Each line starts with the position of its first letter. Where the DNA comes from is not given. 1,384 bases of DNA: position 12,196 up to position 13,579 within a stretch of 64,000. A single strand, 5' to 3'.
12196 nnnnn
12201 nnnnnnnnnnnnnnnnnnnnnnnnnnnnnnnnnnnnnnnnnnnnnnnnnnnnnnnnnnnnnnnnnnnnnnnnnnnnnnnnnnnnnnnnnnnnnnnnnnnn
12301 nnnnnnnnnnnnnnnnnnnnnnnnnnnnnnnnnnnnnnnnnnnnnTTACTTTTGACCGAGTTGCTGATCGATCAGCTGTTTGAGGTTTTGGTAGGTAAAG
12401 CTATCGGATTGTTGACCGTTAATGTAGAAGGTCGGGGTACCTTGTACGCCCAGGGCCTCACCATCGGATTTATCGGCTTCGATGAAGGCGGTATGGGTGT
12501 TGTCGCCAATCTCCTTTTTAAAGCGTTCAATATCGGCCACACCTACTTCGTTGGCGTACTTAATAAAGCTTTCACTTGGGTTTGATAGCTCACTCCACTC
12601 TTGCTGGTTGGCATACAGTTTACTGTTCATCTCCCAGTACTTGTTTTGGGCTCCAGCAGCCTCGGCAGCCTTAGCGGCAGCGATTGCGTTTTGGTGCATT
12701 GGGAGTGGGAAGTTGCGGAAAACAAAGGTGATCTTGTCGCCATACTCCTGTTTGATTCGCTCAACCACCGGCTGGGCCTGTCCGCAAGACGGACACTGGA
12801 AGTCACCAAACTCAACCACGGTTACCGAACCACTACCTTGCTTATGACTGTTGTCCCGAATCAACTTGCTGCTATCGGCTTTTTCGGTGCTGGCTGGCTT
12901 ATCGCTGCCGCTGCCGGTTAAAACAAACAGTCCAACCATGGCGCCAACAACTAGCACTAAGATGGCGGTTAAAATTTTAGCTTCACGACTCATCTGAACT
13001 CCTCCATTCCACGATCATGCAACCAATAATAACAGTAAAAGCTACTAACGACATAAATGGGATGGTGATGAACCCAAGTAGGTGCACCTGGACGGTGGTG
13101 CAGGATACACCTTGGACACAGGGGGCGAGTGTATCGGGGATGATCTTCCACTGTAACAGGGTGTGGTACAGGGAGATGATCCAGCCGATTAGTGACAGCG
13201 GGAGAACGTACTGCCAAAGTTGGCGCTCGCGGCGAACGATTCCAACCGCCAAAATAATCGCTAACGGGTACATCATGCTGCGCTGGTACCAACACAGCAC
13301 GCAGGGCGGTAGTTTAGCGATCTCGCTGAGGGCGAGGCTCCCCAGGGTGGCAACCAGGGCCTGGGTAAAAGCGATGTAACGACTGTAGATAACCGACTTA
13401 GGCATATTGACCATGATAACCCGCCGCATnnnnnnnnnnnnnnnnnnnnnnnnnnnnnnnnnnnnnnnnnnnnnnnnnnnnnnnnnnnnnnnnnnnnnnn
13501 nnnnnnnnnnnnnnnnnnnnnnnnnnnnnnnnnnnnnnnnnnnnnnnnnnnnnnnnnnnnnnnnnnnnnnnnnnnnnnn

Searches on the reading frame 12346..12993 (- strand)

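Call 45: search_protein_families(library=pfam, proteins=[window:12346-12993:-], max_evalue=0.01)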
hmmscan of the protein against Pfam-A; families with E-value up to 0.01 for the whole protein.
window:12346-12993:- (215 aa): 6 families
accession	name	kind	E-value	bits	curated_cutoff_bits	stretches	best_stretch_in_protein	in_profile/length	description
PF13462.12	Thioredoxin_4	-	3.8e-29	102.4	23.2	1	56-209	14-164/165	Thioredoxin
PF01323.26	DSBA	-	2.7e-17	63.6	25.6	1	58-206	1-188/191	DSBA-like thioredoxin domain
PF00085.26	Thioredoxin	-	0.00013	22.3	23.5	0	56-91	19-54/103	Thioredoxin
PF13743.12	Thioredoxin_5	-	0.00017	21.8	27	0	94-196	68-168/186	Thioredoxin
PF13728.12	TraF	-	0.0015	18.9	23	0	34-91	108-165/224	F plasmid transfer operon protein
PF13098.12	Thioredoxin_2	-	0.0028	18.4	27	0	53-192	3-82/104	Thioredoxin-like domain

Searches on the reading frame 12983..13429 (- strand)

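Call 45: search_protein_families(library=pfam, proteins=[window:12983-13429:-], max_evalue=0.01)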
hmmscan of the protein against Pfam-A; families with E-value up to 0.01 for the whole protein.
window:12983-13429:- (148 aa): 2 families
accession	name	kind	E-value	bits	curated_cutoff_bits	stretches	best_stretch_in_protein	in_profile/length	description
PF02600.21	DsbB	-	4.5e-13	50.3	22.1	1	19-139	7-146/148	Disulfide bond formation protein DsbB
PF07884.19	VKOR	-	0.0002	22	27.5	1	76-143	4-78/134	Vitamin K epoxide reductase family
